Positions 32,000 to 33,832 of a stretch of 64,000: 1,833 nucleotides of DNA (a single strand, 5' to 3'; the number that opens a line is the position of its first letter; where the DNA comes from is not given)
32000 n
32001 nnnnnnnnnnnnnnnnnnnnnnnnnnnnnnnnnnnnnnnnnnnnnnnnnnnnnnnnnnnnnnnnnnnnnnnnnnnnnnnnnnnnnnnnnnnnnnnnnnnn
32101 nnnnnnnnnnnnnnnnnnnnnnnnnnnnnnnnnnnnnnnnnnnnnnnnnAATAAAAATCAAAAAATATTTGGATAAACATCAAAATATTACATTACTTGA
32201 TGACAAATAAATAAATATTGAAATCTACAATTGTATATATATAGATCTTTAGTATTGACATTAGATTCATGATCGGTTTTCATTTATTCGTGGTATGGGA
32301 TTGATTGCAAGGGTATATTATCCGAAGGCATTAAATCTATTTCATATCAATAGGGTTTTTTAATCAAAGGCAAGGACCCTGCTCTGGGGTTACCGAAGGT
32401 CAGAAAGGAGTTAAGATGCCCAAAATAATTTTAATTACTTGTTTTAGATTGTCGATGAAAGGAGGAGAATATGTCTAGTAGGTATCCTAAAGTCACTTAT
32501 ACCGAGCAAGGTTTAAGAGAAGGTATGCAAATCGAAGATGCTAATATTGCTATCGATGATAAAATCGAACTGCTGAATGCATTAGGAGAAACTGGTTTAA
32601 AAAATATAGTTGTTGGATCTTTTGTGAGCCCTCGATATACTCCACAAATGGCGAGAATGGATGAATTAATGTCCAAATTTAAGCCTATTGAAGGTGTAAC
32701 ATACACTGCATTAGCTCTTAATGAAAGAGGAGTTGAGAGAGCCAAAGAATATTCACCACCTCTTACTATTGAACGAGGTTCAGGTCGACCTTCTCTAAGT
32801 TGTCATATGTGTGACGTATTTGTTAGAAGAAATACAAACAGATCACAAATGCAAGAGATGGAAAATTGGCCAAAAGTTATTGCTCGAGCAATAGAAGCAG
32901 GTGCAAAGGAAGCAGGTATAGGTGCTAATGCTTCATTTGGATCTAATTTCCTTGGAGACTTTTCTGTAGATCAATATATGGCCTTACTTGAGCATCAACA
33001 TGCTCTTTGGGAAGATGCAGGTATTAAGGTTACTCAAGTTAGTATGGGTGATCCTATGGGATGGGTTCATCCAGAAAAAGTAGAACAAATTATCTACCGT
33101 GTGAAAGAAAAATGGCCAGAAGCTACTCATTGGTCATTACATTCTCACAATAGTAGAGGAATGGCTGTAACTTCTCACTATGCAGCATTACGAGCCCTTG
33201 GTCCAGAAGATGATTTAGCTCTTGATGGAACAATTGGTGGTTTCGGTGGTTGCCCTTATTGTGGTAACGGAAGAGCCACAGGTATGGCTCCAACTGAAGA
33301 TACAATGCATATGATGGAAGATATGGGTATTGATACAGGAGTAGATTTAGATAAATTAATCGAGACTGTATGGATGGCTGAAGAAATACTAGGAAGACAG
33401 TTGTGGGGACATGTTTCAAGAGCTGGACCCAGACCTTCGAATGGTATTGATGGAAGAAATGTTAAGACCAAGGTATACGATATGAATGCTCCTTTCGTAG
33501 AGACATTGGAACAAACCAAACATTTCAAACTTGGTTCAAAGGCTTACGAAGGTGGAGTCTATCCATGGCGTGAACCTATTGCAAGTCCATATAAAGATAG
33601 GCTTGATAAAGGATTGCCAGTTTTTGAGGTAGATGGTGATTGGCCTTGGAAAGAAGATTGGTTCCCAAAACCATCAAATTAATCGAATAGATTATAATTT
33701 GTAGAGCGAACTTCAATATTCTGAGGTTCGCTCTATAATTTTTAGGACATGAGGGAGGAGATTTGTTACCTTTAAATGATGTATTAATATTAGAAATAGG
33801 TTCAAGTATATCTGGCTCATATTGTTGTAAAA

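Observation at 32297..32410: GC-rich structured leader with glycine-riboswitch-like core motifs upstream of an HMG-CoA-lyase-like gene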

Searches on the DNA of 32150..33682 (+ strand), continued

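Call 64: search_with_rna_model(model_id=R1, sources=[window, L001, L083, L084, L086, L092, L002, L003, L004, L085, L087, L088, L089, L133, L135, L136, L143, L160, L161, L162, L163, L164, L165, L166, L170], max_evalue=0.5, make_alignment=true)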
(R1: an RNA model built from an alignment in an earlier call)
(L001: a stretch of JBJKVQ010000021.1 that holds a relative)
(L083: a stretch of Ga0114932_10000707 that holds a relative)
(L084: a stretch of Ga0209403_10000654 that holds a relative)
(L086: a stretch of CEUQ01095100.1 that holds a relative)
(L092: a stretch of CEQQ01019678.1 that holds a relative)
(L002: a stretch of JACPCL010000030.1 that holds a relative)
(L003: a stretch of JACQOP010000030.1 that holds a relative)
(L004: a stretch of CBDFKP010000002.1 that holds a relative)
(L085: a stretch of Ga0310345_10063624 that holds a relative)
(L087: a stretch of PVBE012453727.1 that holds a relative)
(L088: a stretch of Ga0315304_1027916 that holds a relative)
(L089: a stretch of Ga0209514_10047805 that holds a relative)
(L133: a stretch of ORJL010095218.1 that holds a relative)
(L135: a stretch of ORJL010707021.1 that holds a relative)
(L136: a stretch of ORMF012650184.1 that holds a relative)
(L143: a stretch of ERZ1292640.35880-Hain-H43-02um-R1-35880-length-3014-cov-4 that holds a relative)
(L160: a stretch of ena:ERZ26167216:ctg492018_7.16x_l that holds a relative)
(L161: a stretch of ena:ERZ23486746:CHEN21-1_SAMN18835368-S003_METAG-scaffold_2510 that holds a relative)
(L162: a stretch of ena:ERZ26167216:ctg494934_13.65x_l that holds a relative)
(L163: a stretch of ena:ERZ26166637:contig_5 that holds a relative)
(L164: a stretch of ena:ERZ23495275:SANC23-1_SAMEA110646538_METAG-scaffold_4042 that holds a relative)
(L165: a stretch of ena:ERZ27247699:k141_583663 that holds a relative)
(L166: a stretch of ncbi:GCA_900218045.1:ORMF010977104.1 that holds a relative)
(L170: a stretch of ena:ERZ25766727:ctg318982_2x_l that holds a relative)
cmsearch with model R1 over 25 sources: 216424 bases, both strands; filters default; matches with E-value up to 0.5: 34.
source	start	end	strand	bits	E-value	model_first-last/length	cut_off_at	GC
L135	2447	2488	+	60.9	4.3e-12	1-41/41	no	0.69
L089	1531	1572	+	60.6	5e-12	1-41/41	no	0.71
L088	186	226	+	60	7.1e-12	1-41/41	no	0.78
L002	2947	2988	+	59.2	1.1e-11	1-41/41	no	0.64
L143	1885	1925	+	59.1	1.1e-11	1-41/41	no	0.71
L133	2448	2488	+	56.9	3.9e-11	1-41/41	no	0.71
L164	2448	2488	+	55.7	8e-11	1-41/41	no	0.56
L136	1829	1869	+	55.2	1.1e-10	1-41/41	no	0.68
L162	5907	5947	+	55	1.2e-10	1-41/41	no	0.76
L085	324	364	+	54.7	1.4e-10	1-41/41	no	0.54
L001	2897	2933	+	54.4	1.7e-10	1-41/41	no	0.65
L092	1801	1837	+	53.8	2.3e-10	1-41/41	no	0.65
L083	2397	2433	+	53.4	2.9e-10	1-41/41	no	0.65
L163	5946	5987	+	51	1.1e-09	1-41/41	no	0.81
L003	2945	2986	+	50.9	1.2e-09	1-41/41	no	0.57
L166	1022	1063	+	50.4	1.6e-09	1-41/41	no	0.64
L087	1545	1584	+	50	1.9e-09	1-41/41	no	0.77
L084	2397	2433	+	49.6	2.4e-09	1-41/41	no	0.59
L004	2935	2988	+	47.6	7.5e-09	1-41/41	no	0.7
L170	2435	2488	+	44.4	4.5e-08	1-41/41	no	0.69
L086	1577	1611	+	43.1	9.1e-08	1-41/41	no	0.6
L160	5907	5947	+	41.7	2e-07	1-41/41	no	0.68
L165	2447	2487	+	40.4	4.1e-07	1-41/41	no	0.61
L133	2354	2395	+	38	1.6e-06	1-41/41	no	0.79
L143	1792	1832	+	37.9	1.7e-06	1-41/41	no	0.63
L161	5950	5984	+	34.1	1.5e-05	4-38/41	no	0.71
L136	1735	1776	+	32.5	3.6e-05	1-41/41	no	0.62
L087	1447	1489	+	21.1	0.023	1-41/41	no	0.74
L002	2845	2896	+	18.8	0.082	1-41/41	no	0.63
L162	5816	5852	+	18.1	0.12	1-41/41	no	0.59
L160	5815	5851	+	17.9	0.13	1-41/41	no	0.7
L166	921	970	+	17.2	0.2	1-41/41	no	0.66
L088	96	131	+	15.8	0.42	1-41/41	no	0.56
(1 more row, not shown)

Alignment A7: 34 matches aligned to the model, 83 columns, each read 5' to 3' on its own strand. Consensus structure (alignment columns), stored with it:
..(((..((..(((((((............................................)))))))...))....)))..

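Call 71: search_rna_families(source=L133, start=2320, end=2505, threshold=evalue, max_evalue=10, show_alignments=2)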
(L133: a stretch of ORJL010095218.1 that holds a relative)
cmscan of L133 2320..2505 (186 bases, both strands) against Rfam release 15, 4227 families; matches with E-value up to 10: 5.
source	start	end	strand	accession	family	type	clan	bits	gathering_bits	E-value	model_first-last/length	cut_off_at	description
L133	2403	2461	+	RF02992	hya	Cis-reg;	-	16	56.8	1.4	1-72/72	no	hya RNA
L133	2430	2465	+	RF03475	mir-2387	Gene; miRNA;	-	14.2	93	7.6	1-78/78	no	mir-2387 microRNA precursor family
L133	2376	2462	+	RF04229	mir-9279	Gene; miRNA;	-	13.8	85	6.9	1-74/74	no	mir-9279 microRNA precursor family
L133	2396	2437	+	RF00748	mir-433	Gene; miRNA;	-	13.2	70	8.9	1-93/93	no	mir-433 microRNA precursor family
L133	2398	2468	+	RF00525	Flavivirus_DB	Cis-reg;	-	11.3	41.5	7.8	1-72/72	no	Flavivirus DB element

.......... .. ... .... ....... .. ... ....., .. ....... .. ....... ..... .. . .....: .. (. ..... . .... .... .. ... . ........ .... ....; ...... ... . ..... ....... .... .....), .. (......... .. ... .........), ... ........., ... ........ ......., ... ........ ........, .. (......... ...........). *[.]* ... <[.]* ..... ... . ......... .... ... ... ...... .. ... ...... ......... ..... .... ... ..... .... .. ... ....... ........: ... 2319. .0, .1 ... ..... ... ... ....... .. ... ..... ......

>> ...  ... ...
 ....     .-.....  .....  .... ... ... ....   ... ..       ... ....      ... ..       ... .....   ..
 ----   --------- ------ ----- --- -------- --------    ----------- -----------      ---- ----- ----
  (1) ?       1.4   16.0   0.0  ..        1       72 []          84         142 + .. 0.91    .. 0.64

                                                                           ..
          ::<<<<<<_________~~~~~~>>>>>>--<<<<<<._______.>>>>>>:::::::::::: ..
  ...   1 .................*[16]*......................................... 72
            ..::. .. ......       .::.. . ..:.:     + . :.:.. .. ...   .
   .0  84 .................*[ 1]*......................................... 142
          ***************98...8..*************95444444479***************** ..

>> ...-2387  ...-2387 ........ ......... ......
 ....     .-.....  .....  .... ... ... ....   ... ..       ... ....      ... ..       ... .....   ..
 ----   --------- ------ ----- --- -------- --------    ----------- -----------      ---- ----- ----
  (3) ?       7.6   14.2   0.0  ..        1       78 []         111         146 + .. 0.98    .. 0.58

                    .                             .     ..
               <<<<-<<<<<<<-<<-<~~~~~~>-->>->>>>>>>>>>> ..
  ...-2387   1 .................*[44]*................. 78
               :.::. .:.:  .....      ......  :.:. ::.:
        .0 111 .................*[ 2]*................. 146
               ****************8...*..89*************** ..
